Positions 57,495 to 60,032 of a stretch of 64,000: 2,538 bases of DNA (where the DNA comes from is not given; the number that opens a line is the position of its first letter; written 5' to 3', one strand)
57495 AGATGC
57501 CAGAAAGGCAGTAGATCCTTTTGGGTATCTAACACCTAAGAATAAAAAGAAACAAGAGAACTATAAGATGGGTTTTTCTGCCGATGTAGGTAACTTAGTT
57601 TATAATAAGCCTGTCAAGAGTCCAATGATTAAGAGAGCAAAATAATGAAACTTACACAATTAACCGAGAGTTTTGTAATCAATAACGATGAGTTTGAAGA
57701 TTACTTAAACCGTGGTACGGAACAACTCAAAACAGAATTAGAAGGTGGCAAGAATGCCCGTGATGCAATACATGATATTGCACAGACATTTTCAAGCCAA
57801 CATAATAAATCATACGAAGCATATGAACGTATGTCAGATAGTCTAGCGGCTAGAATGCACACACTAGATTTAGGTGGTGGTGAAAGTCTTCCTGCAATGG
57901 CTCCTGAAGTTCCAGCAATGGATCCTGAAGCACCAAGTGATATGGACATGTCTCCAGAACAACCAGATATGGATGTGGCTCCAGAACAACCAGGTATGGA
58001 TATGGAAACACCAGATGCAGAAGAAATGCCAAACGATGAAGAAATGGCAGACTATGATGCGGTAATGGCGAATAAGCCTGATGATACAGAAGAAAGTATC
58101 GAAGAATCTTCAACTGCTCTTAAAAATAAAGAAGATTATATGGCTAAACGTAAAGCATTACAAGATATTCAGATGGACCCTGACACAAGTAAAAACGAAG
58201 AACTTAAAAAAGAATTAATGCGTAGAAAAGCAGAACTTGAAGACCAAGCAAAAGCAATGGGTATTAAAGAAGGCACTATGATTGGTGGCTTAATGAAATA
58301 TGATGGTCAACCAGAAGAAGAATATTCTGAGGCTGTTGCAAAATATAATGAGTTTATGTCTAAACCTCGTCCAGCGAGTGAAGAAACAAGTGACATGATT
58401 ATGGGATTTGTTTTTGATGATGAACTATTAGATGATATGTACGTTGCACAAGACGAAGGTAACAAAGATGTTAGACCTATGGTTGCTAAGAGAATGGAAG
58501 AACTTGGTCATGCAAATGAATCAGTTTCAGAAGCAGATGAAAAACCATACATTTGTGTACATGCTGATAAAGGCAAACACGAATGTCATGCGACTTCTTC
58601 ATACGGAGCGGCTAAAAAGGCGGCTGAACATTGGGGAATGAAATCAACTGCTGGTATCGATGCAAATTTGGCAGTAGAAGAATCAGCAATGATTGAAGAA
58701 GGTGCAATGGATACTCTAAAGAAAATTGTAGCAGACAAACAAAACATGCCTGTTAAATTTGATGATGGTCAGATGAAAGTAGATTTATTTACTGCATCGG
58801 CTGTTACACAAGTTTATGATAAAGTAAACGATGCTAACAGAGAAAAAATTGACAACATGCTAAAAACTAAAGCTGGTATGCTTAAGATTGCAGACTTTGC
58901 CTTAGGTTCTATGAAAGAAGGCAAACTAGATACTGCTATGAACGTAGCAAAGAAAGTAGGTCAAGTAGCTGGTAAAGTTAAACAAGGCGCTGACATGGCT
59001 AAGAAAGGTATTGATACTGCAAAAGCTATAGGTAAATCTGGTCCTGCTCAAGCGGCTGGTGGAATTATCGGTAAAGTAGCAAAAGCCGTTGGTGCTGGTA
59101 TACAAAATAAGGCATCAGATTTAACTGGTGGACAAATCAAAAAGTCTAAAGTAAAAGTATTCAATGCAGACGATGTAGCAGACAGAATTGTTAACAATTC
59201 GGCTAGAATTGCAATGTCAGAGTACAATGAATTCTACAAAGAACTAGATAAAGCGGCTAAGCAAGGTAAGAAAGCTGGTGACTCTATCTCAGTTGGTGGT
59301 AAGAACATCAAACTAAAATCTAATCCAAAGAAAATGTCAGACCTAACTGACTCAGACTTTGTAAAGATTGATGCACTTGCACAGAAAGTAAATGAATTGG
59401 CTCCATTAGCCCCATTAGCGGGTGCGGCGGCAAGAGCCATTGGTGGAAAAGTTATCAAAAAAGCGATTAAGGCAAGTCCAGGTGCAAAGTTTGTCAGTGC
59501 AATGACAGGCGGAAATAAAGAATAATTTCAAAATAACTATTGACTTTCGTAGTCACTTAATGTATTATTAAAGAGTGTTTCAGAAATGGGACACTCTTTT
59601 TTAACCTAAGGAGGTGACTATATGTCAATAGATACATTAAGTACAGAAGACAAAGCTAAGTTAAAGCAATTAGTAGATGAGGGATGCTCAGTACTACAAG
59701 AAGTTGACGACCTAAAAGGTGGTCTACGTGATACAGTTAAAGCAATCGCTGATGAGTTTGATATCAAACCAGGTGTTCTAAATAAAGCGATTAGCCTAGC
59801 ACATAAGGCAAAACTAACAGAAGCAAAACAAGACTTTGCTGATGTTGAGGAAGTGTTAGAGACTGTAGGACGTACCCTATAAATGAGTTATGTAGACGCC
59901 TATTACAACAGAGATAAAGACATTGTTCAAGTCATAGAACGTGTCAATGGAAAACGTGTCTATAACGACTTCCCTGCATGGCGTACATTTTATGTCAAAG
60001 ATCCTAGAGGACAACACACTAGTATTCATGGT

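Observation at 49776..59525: Consecutive genes share a T4 capsid-targeting-like N-terminal leader: possible head-packaged, injected effector set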

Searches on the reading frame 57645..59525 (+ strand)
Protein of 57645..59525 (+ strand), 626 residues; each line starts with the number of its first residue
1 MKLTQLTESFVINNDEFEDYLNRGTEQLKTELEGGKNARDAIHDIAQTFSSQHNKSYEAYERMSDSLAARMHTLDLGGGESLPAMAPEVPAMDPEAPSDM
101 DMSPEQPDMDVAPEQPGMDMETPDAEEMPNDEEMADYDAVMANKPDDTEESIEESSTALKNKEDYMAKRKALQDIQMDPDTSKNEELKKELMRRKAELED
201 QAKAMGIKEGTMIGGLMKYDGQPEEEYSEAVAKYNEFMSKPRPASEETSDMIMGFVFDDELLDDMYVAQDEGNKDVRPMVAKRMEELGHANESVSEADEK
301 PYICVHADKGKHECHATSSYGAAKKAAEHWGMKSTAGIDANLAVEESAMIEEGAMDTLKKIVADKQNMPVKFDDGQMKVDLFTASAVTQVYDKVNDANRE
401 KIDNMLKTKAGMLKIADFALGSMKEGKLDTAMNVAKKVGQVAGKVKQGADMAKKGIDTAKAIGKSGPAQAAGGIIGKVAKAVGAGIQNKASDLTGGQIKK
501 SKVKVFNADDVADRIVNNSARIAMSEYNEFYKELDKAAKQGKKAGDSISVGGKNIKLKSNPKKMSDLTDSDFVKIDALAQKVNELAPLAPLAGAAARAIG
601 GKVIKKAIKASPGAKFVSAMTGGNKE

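Call 4: search_protein_families(library=pfam, proteins=[window:57645-59525:+], max_evalue=0.01)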
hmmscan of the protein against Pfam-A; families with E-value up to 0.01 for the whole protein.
window:57645-59525:+ (626 aa): 0 families

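Call 5: search_protein_families(library=phrogs, proteins=[window:57645-59525:+], max_evalue=0.001)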
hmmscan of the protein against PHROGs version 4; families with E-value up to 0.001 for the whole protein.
window:57645-59525:+ (626 aa): 0 families

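Call 22: search_dna_similar(query=window:57645-59525:+, collection=phages, mode=protein, max_rows=20, max_evalue=0.01)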
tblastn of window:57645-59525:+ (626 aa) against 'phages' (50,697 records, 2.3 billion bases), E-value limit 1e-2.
Records with a match: 4; places in all: 4; records where one place covers at least 80% of the query: 0.
Best place of each record, by identity: <60% 4.
By first word of the organism name: Methylophilales 4.
By host as written in the record: Methylophilales_sp._H5P1 4.
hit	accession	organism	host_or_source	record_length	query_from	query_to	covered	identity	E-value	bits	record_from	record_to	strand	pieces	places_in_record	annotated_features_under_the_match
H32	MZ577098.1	Methylophilales phage Melnitz-3 EXVC039M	Methylophilales_sp._H5P1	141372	346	424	13%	55.0%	7e-15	85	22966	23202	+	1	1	hypothetical protein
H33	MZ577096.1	Methylophilales phage Melnitz-2 EXVC040M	Methylophilales_sp._H5P1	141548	346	424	13%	55.0%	7e-15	85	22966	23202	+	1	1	hypothetical protein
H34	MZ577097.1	Methylophilales phage Melnitz EXVC044M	Methylophilales_sp._H5P1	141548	346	424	13%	55.0%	7e-15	85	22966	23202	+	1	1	hypothetical protein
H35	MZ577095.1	Methylophilales phage Melnitz-1 EXVC043M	Methylophilales_sp._H5P1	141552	346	424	13%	55.0%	7e-15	85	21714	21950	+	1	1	hypothetical protein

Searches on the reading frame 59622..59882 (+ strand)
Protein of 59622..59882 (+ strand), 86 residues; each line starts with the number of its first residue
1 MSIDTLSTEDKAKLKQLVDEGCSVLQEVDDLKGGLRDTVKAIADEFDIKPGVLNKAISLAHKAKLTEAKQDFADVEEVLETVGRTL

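Call 4: search_protein_families(library=pfam, proteins=[window:59622-59882:+], max_evalue=0.01)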
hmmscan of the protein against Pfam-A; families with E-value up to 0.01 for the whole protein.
window:59622-59882:+ (86 aa): 1 family
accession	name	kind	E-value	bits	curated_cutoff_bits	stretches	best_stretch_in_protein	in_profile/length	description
PF11126.13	Phage_DsbA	-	0.0009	19.9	25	1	35-82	18-65/67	Transcriptional regulator DsbA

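Call 5: search_protein_families(library=phrogs, proteins=[window:59622-59882:+], max_evalue=0.001)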
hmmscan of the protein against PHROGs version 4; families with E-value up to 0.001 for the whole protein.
window:59622-59882:+ (86 aa): 2 families
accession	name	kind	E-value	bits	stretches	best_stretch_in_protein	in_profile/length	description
phrog_12534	-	unknown function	1.8e-18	67.9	1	1-85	8-92/97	-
phrog_639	-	transcription regulation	2.4e-07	31.9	1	8-82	15-89/95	transcriptional regulator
